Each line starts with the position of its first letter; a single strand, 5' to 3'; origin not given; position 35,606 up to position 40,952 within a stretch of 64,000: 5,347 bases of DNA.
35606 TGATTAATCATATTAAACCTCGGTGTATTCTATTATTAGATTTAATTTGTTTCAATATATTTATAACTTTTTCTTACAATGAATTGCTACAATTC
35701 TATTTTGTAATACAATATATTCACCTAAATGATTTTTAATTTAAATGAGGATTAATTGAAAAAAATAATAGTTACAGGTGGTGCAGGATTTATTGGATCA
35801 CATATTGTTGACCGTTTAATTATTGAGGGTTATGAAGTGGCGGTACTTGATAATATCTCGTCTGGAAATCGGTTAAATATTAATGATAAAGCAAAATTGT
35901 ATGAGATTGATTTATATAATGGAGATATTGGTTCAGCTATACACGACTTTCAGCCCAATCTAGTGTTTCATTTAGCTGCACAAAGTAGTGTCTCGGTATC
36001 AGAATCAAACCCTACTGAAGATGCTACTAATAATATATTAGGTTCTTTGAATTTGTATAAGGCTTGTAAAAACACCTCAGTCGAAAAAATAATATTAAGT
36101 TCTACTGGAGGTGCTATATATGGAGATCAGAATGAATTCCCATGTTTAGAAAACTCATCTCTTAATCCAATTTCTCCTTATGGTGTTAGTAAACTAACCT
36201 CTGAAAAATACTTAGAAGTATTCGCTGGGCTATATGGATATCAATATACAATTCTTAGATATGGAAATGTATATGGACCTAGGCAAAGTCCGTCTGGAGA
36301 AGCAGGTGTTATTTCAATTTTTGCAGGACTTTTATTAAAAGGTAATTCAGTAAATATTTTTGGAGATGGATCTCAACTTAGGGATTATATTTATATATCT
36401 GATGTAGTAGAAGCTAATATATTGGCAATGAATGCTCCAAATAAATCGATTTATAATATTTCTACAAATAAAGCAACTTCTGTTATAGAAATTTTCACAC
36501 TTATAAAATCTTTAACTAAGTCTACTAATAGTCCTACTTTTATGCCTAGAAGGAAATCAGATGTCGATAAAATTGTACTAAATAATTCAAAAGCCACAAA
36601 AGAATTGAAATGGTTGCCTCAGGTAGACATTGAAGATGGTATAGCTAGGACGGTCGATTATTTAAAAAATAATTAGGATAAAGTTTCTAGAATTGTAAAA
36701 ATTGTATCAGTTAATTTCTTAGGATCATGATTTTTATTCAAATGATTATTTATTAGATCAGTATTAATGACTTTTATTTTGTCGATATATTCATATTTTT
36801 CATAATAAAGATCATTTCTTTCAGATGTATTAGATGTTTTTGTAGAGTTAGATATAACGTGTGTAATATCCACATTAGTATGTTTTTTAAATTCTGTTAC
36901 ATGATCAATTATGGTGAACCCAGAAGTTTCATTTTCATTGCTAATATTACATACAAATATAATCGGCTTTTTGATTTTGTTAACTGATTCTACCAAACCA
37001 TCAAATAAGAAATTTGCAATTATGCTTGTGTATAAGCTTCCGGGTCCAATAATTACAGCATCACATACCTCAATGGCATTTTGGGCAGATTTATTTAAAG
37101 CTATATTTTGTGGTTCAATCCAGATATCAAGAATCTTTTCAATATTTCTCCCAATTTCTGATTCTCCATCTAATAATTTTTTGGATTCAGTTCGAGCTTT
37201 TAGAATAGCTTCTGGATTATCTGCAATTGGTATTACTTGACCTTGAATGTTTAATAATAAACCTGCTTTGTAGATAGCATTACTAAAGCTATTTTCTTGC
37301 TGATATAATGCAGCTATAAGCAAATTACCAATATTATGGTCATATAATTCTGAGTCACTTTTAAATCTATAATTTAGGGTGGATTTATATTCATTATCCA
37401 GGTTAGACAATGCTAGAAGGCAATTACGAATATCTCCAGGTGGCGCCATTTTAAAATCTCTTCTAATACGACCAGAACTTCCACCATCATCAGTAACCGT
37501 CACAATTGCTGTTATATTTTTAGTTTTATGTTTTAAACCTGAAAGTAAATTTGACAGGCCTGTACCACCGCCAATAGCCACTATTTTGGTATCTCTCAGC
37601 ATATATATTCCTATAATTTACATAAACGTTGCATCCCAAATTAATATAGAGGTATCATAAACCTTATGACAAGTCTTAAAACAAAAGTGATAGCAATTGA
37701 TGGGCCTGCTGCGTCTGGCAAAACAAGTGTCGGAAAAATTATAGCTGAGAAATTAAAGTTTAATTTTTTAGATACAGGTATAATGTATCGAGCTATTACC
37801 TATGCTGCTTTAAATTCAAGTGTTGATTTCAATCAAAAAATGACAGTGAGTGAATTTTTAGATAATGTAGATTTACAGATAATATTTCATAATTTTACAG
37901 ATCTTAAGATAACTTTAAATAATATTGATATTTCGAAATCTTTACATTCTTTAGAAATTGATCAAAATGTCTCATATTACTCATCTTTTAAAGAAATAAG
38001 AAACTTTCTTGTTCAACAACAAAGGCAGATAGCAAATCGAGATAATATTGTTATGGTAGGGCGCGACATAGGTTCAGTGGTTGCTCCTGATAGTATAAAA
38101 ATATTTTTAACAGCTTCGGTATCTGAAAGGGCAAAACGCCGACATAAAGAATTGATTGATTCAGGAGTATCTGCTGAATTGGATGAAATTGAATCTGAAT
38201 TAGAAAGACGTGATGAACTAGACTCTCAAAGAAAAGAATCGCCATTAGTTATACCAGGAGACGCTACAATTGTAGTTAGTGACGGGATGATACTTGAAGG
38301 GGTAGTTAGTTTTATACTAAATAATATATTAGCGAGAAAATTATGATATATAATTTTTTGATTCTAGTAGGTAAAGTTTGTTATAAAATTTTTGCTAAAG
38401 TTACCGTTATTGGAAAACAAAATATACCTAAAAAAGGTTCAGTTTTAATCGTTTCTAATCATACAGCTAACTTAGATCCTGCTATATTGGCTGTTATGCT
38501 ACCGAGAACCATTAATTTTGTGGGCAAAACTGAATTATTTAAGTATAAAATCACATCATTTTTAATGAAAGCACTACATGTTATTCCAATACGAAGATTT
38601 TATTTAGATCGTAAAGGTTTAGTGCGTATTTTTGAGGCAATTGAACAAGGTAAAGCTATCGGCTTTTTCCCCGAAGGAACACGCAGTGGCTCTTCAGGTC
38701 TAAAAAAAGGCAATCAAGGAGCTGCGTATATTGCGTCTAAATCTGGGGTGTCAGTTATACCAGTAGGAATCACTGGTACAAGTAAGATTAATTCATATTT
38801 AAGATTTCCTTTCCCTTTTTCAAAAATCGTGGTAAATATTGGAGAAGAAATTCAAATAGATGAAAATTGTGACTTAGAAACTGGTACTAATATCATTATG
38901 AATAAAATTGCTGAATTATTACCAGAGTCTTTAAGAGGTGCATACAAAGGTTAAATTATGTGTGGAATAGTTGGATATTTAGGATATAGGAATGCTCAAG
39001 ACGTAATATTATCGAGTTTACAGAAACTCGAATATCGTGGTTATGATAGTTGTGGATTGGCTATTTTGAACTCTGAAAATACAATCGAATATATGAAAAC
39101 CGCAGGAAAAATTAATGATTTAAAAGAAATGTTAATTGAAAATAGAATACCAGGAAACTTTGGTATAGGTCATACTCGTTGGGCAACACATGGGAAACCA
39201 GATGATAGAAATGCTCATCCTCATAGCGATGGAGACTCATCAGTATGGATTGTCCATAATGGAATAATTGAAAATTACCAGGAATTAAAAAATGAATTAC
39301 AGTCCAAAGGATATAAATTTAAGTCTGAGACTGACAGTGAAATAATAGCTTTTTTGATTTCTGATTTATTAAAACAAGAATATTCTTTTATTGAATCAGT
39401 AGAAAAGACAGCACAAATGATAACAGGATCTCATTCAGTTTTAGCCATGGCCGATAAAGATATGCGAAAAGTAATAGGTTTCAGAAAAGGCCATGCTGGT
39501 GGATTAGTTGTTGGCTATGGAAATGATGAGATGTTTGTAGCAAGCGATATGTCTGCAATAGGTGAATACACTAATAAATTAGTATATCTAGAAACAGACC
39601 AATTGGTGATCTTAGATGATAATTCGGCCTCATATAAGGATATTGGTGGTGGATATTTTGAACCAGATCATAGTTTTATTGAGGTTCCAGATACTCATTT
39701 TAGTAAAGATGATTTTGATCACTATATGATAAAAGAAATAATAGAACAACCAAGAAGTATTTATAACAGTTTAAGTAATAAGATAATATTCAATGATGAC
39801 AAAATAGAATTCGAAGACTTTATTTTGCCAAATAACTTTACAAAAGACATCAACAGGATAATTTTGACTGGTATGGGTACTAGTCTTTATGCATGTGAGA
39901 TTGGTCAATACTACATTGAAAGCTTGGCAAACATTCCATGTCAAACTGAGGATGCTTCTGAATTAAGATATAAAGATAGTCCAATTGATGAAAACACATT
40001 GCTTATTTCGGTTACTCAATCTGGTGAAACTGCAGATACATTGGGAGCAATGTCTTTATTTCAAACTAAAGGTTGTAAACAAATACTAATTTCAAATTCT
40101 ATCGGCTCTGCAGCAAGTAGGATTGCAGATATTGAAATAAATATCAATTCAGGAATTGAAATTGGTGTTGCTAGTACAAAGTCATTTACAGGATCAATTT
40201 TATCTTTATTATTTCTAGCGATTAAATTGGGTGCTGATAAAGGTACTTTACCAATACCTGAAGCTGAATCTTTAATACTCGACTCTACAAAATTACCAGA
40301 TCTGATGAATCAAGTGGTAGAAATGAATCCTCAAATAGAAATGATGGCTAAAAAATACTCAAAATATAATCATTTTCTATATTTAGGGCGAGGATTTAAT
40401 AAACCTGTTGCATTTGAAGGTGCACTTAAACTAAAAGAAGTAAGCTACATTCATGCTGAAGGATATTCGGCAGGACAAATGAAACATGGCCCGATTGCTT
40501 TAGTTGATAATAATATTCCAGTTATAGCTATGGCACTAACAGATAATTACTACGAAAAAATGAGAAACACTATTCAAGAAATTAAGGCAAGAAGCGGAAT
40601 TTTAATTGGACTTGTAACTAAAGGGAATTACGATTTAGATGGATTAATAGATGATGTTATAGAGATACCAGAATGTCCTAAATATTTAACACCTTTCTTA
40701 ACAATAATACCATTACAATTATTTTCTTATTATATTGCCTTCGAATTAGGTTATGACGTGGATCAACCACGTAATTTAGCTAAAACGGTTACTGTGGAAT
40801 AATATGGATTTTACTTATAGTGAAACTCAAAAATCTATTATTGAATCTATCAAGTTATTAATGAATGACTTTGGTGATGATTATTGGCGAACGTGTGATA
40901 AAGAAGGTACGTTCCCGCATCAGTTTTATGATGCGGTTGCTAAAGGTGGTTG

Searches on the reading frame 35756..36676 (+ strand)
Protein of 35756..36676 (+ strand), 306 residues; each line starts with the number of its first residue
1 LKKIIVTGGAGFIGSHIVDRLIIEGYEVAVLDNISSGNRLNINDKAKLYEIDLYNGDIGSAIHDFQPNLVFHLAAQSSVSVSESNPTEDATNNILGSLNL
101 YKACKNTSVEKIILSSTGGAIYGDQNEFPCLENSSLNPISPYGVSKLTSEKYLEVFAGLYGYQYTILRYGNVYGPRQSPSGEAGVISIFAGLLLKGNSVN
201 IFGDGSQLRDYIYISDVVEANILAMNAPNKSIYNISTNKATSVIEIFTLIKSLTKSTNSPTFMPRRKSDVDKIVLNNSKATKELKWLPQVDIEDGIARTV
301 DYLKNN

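Call 43: search_protein_families(library=ncbifam, proteins=[window:35756-36676:+], max_evalue=0.001)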
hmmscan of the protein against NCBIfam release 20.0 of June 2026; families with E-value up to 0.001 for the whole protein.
window:35756-36676:+ (306 aa): 34 families (the best 25 are shown)
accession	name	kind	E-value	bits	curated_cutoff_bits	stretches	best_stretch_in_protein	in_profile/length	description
TIGR01179.1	galE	equivalog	6e-60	202.8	262.3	1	3-301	1-323/332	UDP-glucose 4-epimerase GalE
TIGR01181.1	dTDP_gluc_dehyt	equivalog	1.3e-47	162.5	365.1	1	3-305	1-313/321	dTDP-glucose 4,6-dehydratase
NF011728.1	PRK15181.1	equivalog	1.4e-38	132.8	760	1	2-302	16-336/348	Vi polysaccharide biosynthesis UDP-N-acetylglucosaminuronic acid C-4 epimerase TviC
TIGR04180.1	EDH_00030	hypoth_equivalog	1.6e-38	132.4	475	1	4-290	1-296/297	NAD-dependent 4,6-dehydratase LegB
TIGR02197.1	heptose_epim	equivalog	2.6e-35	122.1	274.6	1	4-302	1-312/316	ADP-glyceromanno-heptose 6-epimerase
NF007956.0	PRK10675.1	subfamily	5.2e-35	121.1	394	1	3-293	2-319/338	UDP-glucose 4-epimerase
NF007582.0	PRK10217.1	equivalog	1.7e-27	96.4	698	1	1-303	1-331/355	dTDP-glucose 4,6-dehydratase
NF007490.0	PRK10084.1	subfamily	4.7e-27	94.9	649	2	131-305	156-336/361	dTDP-glucose 4,6-dehydratase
NF008360.0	PRK11150.1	equivalog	2.7e-23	82.7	452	1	4-246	2-246/310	ADP-glyceromanno-heptose 6-epimerase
TIGR02622.1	CDP_4_6_dhtase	equivalog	5.4e-21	75.1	278.45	1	2-156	5-168/352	CDP-glucose 4,6-dehydratase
TIGR01472.1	gmd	equivalog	5.5e-20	71.8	415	1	3-248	2-262/342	GDP-mannose 4,6-dehydratase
NF047922.1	GDPFucSynFcl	equivalog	4.6e-16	59.1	500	1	2-301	3-299/308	GDP-L-fucose synthase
TIGR01214.1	rmlD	equivalog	1.5e-15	57.1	224.05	1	3-251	1-223/285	dTDP-4-dehydrorhamnose reductase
TIGR03589.1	PseB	equivalog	1.4e-14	53.7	407.75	1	2-261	5-248/324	UDP-N-acetylglucosamine 4,6-dehydratase (inverting)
TIGR03466.1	HpnA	hypoth_equivalog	4.7e-14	52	367.65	1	3-157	2-156/327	hopanoid-associated sugar epimerase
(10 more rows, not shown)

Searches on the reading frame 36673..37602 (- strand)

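Call 43: search_protein_families(library=ncbifam, proteins=[window:36673-37602:-], max_evalue=0.001)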
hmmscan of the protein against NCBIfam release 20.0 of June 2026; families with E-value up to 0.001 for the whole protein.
window:36673-37602:- (309 aa): 3 families
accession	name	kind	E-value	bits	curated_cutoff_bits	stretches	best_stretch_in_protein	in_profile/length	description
TIGR01826.1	CofD_related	subfamily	1.4e-84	284.2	196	1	7-305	1-309/310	uridine diphosphate-N-acetylglucosamine-binding protein YvcK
TIGR04357.1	CofD_rel_GAK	hypoth_equivalog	1.7e-33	116.5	340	2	81-301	128-366/368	GAK system CofD-like protein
TIGR01819.1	F420_cofD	equivalog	6.7e-05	22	257.45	0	106-228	110-235/301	2-phospho-L-lactate transferase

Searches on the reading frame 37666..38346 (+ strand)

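Call 43: search_protein_families(library=ncbifam, proteins=[window:37666-38346:+], max_evalue=0.001)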
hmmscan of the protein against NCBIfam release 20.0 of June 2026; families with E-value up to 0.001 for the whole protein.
window:37666-38346:+ (226 aa): 8 families
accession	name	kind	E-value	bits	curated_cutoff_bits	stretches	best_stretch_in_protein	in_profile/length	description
TIGR00017.1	cmk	equivalog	1.2e-62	211.5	135.55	1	7-220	3-216/217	(d)CMP kinase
NF010004.0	PRK13477.1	equivalog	1.2e-61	208.7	524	1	6-219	285-501/514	bifunctional pantoate--beta-alanine ligase/(d)CMP kinase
NF008816.0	PRK11860.1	equivalog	5.2e-47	160.3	943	1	6-221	443-654/662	bifunctional 3-phosphoshikimate 1-carboxyvinyltransferase/cytidylate kinase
NF007071.0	PRK09518.1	equivalog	6.6e-40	137.3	953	1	7-217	5-221/706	bifunctional cytidylate kinase/GTPase Der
TIGR02173.1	cyt_kin_arch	equivalog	3.2e-09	37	102.1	1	101-202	47-146/169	(d)CMP kinase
NF040667.1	hom_kin_desulfo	exception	1.6e-05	24.9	197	1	9-66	3-57/163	homoserine kinase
NF002988.0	PRK03731.1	equivalog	5.7e-05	22.9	161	1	7-43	3-39/174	shikimate kinase AroL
NF010553.0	PRK13947.1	equivalog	0.00013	22.2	204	1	9-45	4-40/173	shikimate kinase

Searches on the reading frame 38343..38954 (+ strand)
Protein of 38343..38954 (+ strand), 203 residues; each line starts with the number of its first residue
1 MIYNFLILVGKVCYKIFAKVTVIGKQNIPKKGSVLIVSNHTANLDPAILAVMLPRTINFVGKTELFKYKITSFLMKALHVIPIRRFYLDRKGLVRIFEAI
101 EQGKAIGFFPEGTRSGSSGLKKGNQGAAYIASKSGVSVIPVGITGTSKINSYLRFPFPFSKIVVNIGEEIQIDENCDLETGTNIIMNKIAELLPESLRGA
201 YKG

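Call 43: search_protein_families(library=ncbifam, proteins=[window:38343-38954:+], max_evalue=0.001)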
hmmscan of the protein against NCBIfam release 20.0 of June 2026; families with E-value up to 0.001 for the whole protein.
window:38343-38954:+ (203 aa): 8 families
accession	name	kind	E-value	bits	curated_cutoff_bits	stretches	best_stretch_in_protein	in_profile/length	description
TIGR00530.1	AGP_acyltrn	subfamily_domain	8.4e-28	96.7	102.95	1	19-143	3-129/130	1-acylglycerol-3-phosphate O-acyltransferase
NF006386.0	PRK08633.1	equivalog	1.4e-24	86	1221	1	6-145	415-553/1147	acyl-[ACP]--phospholipid O-acyltransferase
NF005291.0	PRK06814.1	equivalog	4.2e-17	61.4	1349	1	9-148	430-568/1140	acyl-[ACP]--phospholipid O-acyltransferase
NF005959.0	PRK08043.1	equivalog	4.3e-17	61.6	886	1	1-147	1-141/719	bifunctional acyl-ACP--phospholipid O-acyltransferase/long-chain-fatty-acid--ACP ligase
NF052552.1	LyOrLpactfOlsARHOCB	equivalog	5.5e-07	28.8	300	1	26-116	80-169/271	lyso-ornithine lipid O-acyltransferase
NF011593.0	PRK15018.1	equivalog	1.4e-06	28.2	501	1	18-150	51-187/245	1-acylglycerol-3-phosphate O-acyltransferase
NF052553.1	LyOrLpactfOlsABRUA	equivalog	1.7e-06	27.4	300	1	17-131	52-167/263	lyso-ornithine lipid O-acyltransferase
NF052615.1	orn_lipid_OlsF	equivalog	2.2e-06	26.5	620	1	19-147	67-200/570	bifunctional ornithine lipid synthase OlsF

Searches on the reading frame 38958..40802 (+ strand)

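Call 18: search_protein_families(library=ncbifam, proteins=[window:38958-40802:+], max_evalue=0.00001)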
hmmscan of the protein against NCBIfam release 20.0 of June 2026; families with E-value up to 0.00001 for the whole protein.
window:38958-40802:+ (614 aa): 15 families
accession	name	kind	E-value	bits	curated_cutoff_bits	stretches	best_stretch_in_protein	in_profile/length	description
NF001484.0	PRK00331.1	subfamily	4.8e-213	708.9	381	1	1-614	1-601/601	isomerizing glutamine--fructose-6-phosphate transaminase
TIGR01135.1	glmS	equivalog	1.1e-207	691.3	418.05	1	2-614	1-607/607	glutamine--fructose-6-phosphate transaminase (isomerizing)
NF046059.1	NagB_SO3506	equivalog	8.2e-34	117.4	430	1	300-609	40-325/330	glucosamine-6-phosphate deaminase NagB-II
TIGR01134.1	purF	equivalog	7.3e-29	101.4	350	1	2-226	1-224/432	amidophosphoribosyltransferase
NF041128.1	glucosaP_deam_GlmD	equivalog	4.1e-25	88.7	580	1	300-611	33-321/323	glucosamine-6-phosphate deaminase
TIGR01536.1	asn_synth_AEB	equivalog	1.4e-12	47.4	267.1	1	2-205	1-170/517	asparagine synthase (glutamine-hydrolyzing)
TIGR02815.1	agaS_fam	subfamily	9.5e-11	41.3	529.2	1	257-604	5-354/372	putative sugar isomerase, AgaS family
TIGR03104.1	trio_amidotrans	equivalog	1.5e-10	40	570.1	1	66-130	41-104/589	N-acetylglutaminylglutamine amidotransferase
NF008481.0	PRK11382.1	equivalog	7.6e-09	35.2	430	1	289-605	35-332/340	fructoselysine 6-phosphate deglycase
NF006949.0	PRK09431.1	equivalog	1.4e-08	33.8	499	1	84-208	58-172/554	asparagine synthase B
TIGR03108.1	eps_aminotran_1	hypoth_equivalog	1.2e-07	30.9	816.9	1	85-130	59-104/628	XrtA/PEP-CTERM system amidotransferase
NF006426.0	PRK08674.1-6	subfamily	1.3e-07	30.8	295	1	292-418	40-165/354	bifunctional phosphoglucose/phosphomannose isomerase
NF003915.0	PRK05441.1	subfamily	1.6e-06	27.4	168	1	332-408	115-194/300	N-acetylmuramic acid 6-phosphate etherase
TIGR00274.1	TIGR00274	equivalog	3.7e-06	26.2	302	1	339-413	120-194/291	N-acetylmuramic acid 6-phosphate etherase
TIGR03442.1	TIGR03442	equivalog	4.2e-06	26.3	218.65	1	70-156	86-179/251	ergothioneine biosynthesis protein EgtC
